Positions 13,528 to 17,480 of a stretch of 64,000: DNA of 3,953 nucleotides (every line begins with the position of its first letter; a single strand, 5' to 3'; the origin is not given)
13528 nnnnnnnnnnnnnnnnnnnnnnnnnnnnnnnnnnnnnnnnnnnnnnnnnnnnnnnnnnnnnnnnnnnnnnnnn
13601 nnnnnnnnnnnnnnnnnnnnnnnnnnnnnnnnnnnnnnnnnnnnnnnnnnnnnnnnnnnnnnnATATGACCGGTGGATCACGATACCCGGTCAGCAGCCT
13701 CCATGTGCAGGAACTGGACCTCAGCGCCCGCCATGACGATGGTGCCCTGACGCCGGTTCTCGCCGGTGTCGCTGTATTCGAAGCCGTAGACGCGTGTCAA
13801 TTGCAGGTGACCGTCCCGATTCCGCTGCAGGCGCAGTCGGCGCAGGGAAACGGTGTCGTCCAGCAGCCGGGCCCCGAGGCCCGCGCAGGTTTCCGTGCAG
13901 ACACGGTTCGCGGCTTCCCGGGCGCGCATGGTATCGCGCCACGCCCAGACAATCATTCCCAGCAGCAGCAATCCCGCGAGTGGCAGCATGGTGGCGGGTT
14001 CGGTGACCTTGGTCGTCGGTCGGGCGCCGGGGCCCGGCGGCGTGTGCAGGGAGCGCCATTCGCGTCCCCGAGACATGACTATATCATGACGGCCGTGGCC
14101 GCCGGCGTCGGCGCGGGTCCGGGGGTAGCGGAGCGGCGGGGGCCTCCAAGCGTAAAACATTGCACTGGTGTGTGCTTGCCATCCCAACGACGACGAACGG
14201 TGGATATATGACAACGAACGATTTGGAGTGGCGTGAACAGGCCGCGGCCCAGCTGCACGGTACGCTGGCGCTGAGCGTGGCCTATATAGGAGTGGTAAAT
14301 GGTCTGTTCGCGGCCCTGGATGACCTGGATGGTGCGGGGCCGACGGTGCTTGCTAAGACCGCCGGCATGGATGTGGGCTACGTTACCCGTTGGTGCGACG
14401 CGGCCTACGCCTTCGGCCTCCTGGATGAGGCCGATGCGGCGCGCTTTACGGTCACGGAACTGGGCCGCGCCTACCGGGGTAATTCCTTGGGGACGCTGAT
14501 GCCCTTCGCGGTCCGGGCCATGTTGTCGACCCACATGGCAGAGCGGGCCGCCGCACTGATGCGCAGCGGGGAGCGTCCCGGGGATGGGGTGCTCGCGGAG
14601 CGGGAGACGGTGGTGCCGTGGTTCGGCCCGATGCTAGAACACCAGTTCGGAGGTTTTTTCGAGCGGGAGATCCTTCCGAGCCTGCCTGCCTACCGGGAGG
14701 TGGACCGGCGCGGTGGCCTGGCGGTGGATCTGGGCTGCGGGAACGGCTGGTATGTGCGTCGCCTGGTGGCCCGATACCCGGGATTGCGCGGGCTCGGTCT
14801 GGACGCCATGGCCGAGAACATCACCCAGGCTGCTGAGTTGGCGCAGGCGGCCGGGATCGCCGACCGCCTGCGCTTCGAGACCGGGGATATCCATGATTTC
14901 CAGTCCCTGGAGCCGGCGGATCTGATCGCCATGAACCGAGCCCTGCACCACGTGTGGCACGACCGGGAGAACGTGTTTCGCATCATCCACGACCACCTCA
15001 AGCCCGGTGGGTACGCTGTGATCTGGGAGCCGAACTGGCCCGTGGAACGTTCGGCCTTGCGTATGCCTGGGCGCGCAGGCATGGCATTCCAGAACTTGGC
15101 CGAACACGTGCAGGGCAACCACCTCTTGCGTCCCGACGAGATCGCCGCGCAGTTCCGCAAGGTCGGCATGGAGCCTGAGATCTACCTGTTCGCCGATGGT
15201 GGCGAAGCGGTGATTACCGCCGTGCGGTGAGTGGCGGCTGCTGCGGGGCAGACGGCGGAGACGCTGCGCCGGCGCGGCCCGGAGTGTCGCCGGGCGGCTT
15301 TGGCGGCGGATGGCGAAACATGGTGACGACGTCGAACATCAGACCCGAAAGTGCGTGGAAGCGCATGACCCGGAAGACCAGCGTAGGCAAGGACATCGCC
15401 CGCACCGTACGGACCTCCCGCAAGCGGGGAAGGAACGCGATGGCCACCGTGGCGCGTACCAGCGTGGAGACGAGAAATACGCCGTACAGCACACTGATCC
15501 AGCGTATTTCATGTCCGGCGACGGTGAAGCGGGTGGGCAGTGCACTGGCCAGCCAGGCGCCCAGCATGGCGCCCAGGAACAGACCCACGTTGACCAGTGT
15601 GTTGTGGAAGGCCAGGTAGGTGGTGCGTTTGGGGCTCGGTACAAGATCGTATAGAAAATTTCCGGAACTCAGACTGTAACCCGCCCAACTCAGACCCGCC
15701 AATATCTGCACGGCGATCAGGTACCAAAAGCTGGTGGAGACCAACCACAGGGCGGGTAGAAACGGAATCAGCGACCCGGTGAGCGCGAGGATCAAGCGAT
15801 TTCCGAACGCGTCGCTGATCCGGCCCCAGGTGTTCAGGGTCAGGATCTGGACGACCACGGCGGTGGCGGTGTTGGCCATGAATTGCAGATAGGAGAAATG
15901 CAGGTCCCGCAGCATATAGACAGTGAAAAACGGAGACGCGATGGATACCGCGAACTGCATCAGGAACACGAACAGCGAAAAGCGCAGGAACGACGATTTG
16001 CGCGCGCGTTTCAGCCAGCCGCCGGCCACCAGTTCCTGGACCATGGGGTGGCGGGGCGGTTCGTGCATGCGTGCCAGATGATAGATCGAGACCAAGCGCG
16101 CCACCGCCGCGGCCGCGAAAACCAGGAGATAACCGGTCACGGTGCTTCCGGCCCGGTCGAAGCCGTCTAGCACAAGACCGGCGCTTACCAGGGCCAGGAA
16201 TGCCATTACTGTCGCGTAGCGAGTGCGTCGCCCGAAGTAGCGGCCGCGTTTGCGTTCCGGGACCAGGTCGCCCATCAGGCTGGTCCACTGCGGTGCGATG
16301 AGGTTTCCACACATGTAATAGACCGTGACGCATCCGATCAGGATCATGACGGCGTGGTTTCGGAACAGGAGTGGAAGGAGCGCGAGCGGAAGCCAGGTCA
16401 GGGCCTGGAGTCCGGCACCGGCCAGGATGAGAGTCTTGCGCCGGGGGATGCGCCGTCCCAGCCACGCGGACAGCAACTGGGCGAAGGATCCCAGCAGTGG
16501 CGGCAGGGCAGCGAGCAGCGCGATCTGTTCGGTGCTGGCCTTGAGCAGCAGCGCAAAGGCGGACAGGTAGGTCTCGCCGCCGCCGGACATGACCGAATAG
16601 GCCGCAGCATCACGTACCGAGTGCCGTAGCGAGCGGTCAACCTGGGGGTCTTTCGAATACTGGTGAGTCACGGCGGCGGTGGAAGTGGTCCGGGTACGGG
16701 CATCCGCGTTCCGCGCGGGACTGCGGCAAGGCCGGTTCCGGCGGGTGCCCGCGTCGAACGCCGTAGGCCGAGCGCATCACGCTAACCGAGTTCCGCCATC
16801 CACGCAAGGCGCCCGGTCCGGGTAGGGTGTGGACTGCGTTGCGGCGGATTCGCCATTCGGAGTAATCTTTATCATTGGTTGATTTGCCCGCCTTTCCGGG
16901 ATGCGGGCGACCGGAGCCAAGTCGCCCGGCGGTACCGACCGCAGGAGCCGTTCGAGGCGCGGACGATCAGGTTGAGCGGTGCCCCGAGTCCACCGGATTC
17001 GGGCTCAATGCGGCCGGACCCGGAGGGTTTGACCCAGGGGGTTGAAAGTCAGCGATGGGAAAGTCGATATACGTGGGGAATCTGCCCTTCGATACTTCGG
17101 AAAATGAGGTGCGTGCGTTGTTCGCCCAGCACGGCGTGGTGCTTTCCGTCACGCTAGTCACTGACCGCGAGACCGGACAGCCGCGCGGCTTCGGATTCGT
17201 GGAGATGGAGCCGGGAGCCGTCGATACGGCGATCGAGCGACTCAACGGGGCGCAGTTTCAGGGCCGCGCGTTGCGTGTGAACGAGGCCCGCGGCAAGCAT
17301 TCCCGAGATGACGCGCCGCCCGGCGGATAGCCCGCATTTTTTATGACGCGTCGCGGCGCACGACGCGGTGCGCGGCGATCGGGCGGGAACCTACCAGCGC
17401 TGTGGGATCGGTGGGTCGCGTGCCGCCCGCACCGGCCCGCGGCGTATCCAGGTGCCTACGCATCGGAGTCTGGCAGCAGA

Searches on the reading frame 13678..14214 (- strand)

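Call 54: search_protein_families(library=pfam, proteins=[window:13678-14214:-], max_evalue=0.001)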
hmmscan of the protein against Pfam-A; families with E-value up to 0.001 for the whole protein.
window:13678-14214:- (178 aa): 1 family
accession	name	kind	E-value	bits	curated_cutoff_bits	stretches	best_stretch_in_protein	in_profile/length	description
PF11743.13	DUF3301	-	6.7e-28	96.7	25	1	81-172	4-94/95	Protein of unknown function (DUF3301)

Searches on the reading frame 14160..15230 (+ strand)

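Call 3: search_protein_families(library=pfam, proteins=[window:14160-15230:+], max_evalue=0.01)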
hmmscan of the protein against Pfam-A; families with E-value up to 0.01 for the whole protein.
window:14160-15230:+ (356 aa): 12 families
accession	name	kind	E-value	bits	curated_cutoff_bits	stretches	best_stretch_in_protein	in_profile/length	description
PF13649.12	Methyltransf_25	-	1.8e-16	61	27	1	189-284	2-97/97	Methyltransferase domain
PF08242.18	Methyltransf_12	-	1.8e-14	54.7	30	1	189-285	1-97/98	Methyltransferase domain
PF08241.18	Methyltransf_11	-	6e-14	52.9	21.2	1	189-288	1-95/95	Methyltransferase domain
PF13847.12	Methyltransf_31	-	9e-14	51.8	27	1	188-292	7-113/145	Methyltransferase domain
PF13489.12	Methyltransf_23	-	3.2e-13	50.2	27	1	175-338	13-160/164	Methyltransferase domain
PF00891.24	Methyltransf_2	-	7.1e-09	35.8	22.3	1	189-291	67-167/210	O-methyltransferase domain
PF13679.12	Methyltransf_32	-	5.2e-05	23.7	27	1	188-263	29-109/143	Methyltransferase domain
PF02353.26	CMAS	-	0.00028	20.7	27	1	187-287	65-163/273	Mycolic acid cyclopropane synthetase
PF12147.14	Methyltransf_20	-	0.00059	19.5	21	1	189-288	138-245/309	Putative methyltransferase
PF05175.20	MTS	-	0.00085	19.4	23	1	184-285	31-135/170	Methyltransferase small domain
PF21320.3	HTH_65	-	0.002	18.7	24.1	0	36-84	3-50/75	Rv2258c-like winged HTH domain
PF24675.1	NpmA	-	0.0021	17.8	60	1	185-230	24-69/214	16S rRNA (adenine(1408)-N(1))-methyltransferase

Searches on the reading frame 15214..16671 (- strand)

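Call 3: search_protein_families(library=pfam, proteins=[window:15214-16671:-], max_evalue=0.01)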
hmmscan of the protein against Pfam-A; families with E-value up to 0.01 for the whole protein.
window:15214-16671:- (485 aa): 3 families
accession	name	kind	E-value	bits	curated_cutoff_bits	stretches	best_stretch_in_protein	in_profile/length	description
PF07690.21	MFS_1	-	2.3e-27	96.3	33.4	2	232-419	2-177/347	Major Facilitator Superfamily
PF12832.13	MFS_1_like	-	4.3e-20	72.5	25.2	1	42-374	28-363/373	MFS_1 like family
PF00083.30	Sugar_tr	-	3.2e-05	23.5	22.3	1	264-417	48-191/452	Sugar (and other) transporter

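Call 4: search_protein_families(library=ncbifam, proteins=[window:15214-16671:-], max_evalue=0.01)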
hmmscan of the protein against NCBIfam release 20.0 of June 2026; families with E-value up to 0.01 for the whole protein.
window:15214-16671:- (485 aa): 7 families
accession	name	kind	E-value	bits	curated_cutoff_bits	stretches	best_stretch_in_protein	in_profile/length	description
NF012195.0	tet_MFS_H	exception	6e-09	35.5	840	1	272-406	51-185/392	tetracycline efflux MFS transporter Tet(H)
NF012207.0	tet_MFS_H_J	exception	1.2e-08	34.5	700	1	272-396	51-177/392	Tet(H)/Tet(J) family tetracycline efflux MFS transporter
TIGR00880.1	2_A_01_02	superfamily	7.7e-08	32.6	131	1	281-383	17-119/141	multidrug resistance protein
NF012194.0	tet_MFS_J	exception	9.4e-08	31.4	870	1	272-392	51-173/398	tetracycline efflux MFS transporter Tet(J)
TIGR00898.1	2A0119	subfamily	4.2e-05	22.5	550.75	1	280-370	144-234/506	cation transport protein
NF000095.1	tet_MFS_OtrB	exception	0.00059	18.5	999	1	233-414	33-209/563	oxytetracycline resistance efflux MFS transporter OtrB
NF041040.1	FslB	exception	0.0017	17.4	600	1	232-379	13-163/417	rhizoferrin export MFS transporter FslB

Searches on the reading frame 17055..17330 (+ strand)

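Call 3: search_protein_families(library=pfam, proteins=[window:17055-17330:+], max_evalue=0.01)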
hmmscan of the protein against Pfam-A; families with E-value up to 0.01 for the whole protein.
window:17055-17330:+ (91 aa): 2 families
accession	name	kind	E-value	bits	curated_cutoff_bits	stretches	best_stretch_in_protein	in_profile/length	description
PF00076.28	RRM_1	-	1.2e-19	70.4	20.7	1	5-74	1-70/70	RNA recognition motif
PF16842.11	RRM_occluded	-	0.0033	17.7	30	0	3-39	2-39/79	Occluded RNA-recognition motif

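Call 4: search_protein_families(library=ncbifam, proteins=[window:17055-17330:+], max_evalue=0.01)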
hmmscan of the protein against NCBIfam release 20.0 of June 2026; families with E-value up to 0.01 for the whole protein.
window:17055-17330:+ (91 aa): 8 families
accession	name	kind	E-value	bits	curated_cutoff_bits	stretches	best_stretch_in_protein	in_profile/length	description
NF058537.1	Rbp_regulator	equivalog_domain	2.4e-26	91.9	100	1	5-81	2-79/79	RNA-binding regulator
TIGR01622.1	SF-CC1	subfamily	1.1e-16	60.9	231.65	1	5-87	222-305/500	splicing factor, CC1-like family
TIGR01642.1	U2AF_lg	subfamily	2.6e-14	52.6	310.3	1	4-78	298-373/510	U2 snRNP auxilliary factor, large subunit, splicing factor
TIGR01661.1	ELAV_HUD_SF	subfamily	4.7e-12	46.2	279.1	1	6-80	7-82/351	ELAV/HuD family splicing factor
TIGR01628.1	PABP-1234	subfamily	3.6e-10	39.6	497.1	1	4-84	287-367/595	polyadenylate binding protein, human types 1, 2, 3, 4 family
TIGR01645.1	half-pint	subfamily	2.1e-09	36.7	443.95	1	7-77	110-180/607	poly-U binding splicing factor, half-pint family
TIGR01659.1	sex-lethal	subfamily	5.5e-06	26.2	486.2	1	5-78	196-274/346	sex-lethal family splicing factor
TIGR01648.1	hnRNP-R-Q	subfamily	0.00018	20.4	317.85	1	2-65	58-121/577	hnRNP-R, Q splicing factor family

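Call 60: search_protein_families(library=padloc, proteins=[window:17055-17330:+], max_evalue=0.001)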
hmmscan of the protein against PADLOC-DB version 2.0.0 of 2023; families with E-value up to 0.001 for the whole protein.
window:17055-17330:+ (91 aa): 0 families
